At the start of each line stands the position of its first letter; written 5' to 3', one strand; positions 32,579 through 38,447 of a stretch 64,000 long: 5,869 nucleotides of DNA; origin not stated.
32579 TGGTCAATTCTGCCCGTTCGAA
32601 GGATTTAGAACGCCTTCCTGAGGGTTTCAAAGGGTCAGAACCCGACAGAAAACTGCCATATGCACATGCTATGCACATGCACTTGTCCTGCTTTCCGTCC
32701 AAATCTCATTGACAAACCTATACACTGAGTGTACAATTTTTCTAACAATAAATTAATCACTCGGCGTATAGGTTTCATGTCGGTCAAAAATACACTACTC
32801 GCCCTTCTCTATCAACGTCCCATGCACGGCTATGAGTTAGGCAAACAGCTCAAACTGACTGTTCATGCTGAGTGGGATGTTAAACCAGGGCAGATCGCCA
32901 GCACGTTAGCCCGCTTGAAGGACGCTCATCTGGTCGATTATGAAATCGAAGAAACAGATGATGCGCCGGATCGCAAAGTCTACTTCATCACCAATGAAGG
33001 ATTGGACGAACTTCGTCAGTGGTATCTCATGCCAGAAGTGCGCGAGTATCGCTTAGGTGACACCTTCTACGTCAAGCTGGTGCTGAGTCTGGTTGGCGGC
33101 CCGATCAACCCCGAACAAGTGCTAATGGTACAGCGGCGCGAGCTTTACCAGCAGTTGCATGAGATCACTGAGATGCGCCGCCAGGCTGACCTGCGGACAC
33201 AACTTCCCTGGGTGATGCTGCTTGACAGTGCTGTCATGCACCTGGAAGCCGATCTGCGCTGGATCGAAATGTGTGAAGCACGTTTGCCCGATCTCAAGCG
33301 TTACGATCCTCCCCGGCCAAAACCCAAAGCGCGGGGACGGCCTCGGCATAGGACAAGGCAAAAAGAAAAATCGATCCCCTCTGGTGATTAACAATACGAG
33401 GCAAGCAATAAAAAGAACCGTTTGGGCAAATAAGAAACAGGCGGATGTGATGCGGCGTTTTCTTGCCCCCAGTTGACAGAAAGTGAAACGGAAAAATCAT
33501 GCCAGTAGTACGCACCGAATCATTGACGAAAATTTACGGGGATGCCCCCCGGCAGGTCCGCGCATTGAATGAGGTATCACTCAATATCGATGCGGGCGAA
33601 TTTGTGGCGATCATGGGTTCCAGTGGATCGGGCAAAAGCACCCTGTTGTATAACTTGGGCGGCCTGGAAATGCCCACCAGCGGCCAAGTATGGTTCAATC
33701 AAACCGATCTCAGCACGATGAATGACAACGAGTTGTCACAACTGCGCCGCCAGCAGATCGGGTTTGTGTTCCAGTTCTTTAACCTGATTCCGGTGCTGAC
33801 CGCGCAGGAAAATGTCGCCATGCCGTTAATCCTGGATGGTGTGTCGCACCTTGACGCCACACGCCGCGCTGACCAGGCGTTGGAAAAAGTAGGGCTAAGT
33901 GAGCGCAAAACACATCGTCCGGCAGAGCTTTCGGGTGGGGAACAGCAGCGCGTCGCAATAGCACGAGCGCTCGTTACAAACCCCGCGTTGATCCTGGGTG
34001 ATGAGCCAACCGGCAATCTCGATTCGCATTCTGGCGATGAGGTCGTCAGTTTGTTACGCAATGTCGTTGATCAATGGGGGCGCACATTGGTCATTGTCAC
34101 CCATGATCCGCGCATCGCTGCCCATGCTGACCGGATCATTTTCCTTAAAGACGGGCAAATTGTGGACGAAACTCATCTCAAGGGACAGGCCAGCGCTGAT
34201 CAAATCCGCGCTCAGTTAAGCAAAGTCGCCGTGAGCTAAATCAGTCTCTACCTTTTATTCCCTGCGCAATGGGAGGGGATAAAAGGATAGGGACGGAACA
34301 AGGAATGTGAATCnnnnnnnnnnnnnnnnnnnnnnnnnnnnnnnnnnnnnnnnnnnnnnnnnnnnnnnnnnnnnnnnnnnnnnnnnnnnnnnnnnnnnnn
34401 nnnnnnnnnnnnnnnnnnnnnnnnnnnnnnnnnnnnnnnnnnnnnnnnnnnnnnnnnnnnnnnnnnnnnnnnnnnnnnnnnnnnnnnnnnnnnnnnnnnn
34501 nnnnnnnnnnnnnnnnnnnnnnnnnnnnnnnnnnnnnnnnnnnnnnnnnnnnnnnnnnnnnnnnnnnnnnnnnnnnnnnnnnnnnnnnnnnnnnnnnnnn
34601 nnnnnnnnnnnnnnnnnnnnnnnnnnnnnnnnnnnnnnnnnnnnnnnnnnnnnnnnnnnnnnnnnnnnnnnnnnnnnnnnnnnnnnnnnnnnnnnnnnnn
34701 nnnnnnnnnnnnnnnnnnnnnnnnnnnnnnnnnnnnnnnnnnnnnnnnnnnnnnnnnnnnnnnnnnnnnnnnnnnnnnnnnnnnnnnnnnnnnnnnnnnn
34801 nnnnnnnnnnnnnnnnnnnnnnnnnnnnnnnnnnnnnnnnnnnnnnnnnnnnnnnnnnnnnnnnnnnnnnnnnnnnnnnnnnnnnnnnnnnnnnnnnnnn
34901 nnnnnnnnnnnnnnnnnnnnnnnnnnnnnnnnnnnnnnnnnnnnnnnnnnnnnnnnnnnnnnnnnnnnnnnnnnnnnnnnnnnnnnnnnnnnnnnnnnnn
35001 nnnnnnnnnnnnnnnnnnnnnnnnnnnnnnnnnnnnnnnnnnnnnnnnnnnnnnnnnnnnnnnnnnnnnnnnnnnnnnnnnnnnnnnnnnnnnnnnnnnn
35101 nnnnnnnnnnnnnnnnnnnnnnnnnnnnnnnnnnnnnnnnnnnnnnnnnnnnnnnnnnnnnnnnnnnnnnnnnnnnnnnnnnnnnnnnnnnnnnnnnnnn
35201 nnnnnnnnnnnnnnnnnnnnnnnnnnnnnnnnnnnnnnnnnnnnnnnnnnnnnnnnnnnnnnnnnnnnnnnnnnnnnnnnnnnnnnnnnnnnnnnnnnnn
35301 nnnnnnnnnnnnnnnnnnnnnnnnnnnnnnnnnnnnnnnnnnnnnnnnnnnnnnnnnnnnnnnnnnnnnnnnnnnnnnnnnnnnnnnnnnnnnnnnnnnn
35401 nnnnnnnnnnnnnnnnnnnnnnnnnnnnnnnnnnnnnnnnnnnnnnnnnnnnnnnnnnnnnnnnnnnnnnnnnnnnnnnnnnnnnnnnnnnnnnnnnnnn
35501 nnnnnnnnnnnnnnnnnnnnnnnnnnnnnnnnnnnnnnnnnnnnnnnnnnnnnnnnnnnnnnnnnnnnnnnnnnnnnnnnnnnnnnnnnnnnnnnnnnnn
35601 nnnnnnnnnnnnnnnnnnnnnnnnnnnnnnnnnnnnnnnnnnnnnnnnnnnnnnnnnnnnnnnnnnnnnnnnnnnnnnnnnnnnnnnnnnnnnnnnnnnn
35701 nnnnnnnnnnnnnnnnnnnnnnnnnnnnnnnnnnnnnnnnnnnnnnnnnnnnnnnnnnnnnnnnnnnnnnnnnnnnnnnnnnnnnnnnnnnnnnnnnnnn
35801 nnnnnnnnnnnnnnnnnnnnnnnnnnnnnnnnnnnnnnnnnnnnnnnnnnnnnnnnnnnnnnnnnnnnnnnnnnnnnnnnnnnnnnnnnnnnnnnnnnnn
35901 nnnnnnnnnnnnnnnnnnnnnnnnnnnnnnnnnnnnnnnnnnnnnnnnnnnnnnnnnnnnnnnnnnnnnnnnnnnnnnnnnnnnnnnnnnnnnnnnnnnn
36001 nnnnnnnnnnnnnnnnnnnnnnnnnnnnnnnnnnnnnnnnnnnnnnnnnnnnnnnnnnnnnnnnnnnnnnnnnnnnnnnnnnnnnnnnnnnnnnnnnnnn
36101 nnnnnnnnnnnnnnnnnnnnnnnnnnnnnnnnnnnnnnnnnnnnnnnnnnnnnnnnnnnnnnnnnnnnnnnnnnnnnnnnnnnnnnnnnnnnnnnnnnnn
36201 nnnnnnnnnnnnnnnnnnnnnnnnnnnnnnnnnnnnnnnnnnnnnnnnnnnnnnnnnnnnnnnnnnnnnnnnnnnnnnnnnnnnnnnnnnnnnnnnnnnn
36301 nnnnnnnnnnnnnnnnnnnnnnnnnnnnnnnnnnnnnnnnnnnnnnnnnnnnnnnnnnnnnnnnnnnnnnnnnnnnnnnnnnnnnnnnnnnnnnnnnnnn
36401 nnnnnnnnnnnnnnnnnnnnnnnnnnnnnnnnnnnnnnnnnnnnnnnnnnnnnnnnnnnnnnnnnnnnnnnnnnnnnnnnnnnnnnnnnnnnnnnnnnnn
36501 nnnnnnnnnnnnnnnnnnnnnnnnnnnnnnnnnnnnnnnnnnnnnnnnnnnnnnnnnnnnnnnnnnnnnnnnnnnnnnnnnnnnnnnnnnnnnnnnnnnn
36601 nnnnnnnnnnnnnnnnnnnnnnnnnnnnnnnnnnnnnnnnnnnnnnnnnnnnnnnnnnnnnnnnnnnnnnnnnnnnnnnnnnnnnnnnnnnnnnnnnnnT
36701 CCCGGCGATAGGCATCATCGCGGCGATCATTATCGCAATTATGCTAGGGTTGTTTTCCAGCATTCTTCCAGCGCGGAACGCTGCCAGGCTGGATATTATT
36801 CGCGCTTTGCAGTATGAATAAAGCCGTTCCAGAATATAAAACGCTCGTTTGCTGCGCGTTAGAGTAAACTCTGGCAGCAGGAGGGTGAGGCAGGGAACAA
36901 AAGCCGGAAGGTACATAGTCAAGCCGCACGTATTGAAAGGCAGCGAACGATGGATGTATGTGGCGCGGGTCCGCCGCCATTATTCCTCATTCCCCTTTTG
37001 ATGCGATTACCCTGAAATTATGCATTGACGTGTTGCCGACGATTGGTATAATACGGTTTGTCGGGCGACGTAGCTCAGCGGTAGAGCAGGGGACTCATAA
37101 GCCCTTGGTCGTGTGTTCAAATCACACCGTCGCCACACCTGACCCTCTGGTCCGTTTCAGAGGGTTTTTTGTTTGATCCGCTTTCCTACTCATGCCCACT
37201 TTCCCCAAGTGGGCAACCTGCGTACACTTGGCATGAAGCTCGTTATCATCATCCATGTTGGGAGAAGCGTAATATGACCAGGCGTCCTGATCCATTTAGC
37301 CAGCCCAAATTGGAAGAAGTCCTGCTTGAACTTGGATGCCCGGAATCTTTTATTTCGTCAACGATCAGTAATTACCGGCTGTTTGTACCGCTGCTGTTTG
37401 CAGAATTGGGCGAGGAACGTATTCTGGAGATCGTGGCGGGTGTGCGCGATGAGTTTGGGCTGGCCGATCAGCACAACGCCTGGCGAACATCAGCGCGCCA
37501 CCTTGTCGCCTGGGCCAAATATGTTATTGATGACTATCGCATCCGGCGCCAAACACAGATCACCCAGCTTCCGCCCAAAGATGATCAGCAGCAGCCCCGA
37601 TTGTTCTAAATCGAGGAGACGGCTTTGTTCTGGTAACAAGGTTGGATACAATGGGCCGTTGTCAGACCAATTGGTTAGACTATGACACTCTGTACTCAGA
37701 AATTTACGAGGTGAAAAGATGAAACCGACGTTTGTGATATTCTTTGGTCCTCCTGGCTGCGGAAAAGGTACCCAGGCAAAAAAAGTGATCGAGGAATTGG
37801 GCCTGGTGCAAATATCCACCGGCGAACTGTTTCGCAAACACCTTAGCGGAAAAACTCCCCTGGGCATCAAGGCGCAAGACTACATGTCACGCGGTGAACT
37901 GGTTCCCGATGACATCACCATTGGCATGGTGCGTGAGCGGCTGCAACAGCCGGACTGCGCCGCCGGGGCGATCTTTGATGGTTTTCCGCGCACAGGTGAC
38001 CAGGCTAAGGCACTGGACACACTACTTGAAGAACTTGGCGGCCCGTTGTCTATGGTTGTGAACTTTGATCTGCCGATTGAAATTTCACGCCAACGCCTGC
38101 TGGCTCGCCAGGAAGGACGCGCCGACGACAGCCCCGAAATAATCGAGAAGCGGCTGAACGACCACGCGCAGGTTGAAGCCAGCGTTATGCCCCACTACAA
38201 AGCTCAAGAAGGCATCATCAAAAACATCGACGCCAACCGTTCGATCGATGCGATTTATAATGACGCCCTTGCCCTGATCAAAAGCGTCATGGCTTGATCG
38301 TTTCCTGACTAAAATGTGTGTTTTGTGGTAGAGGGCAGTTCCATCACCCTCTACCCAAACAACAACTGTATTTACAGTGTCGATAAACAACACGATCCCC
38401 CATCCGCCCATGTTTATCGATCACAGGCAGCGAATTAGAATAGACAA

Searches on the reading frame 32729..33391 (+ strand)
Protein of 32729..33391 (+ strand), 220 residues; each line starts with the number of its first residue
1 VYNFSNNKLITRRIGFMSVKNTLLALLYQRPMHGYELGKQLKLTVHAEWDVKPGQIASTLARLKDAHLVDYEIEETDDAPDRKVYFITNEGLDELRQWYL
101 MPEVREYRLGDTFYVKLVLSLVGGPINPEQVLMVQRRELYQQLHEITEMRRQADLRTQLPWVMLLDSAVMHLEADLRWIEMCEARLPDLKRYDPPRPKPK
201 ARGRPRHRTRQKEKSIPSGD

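Call 13: search_protein_families(library=pfam, proteins=[window:32729-33391:+])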
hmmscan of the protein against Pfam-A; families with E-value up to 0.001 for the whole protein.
window:32729-33391:+ (220 aa): 2 families
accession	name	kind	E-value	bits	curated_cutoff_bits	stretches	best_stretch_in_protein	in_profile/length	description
PF03551.20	PadR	-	2.1e-15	56.9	27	1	23-96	1-74/75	Transcriptional regulator PadR-like family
PF10400.15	Vir_act_alpha_C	-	1.5e-05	26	22.4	1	111-186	3-77/78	Virulence activator alpha C-term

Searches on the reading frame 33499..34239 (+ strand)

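Call 13: search_protein_families(library=pfam, proteins=[window:33499-34239:+])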
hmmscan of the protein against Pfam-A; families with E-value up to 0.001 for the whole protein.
window:33499-34239:+ (246 aa): 3 families
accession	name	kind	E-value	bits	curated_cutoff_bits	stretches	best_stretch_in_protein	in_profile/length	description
PF00005.33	ABC_tran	-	2.7e-38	132.1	25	1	23-171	1-136/137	ABC transporter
PF02463.25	SMC_N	-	7.9e-05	22.6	40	0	136-215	135-210/220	RecF/RecN/SMC N terminal domain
PF13555.12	AAA_29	-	9.2e-05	22.6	27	1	26-68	15-56/61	P-loop containing region of AAA domain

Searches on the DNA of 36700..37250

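Call 36: search_rna_families(source=window, start=36700, end=37250, threshold=evalue, max_evalue=5)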
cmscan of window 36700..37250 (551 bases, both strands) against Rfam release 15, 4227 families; matches with E-value up to 5: 3.
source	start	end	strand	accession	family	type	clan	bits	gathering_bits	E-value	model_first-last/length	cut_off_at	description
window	37064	37135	+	RF00005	tRNA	Gene; tRNA;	CL00001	68.4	29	7.5e-15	1-71/71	no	tRNA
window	37064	37136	-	RF04354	Plastid-ycf2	Cis-reg;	-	21.7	65.7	0.059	1-75/75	no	Plastid-ycf2 5UTR RNA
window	36811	36876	+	RF02293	TtnuCD17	Gene; snRNA; snoRNA; CD-box;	-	19.1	75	2.9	1-68/68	no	Tetrahymena snoRNA TtnuCD17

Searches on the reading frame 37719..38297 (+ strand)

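Call 14: search_protein_families(library=pfam, proteins=[window:37719-38297:+])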
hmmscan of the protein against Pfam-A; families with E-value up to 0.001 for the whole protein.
window:37719-38297:+ (192 aa): 5 families
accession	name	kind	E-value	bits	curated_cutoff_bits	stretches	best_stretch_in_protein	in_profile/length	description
PF00406.28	ADK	-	4.6e-45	153.9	26.8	1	9-163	2-149/151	Adenylate kinase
PF13207.12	AAA_17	-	1e-29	104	27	1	9-142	1-135/136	AAA domain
PF13671.12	AAA_33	-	6.4e-08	33.4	27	1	6-148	2-135/143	AAA domain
PF00004.35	AAA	-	0.00011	23.1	21.2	1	6-40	1-37/131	ATPase family associated with various cellular activities (AAA)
PF02223.23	Thymidylate_kin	-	0.00064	19.9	27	0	112-181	120-183/185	Thymidylate kinase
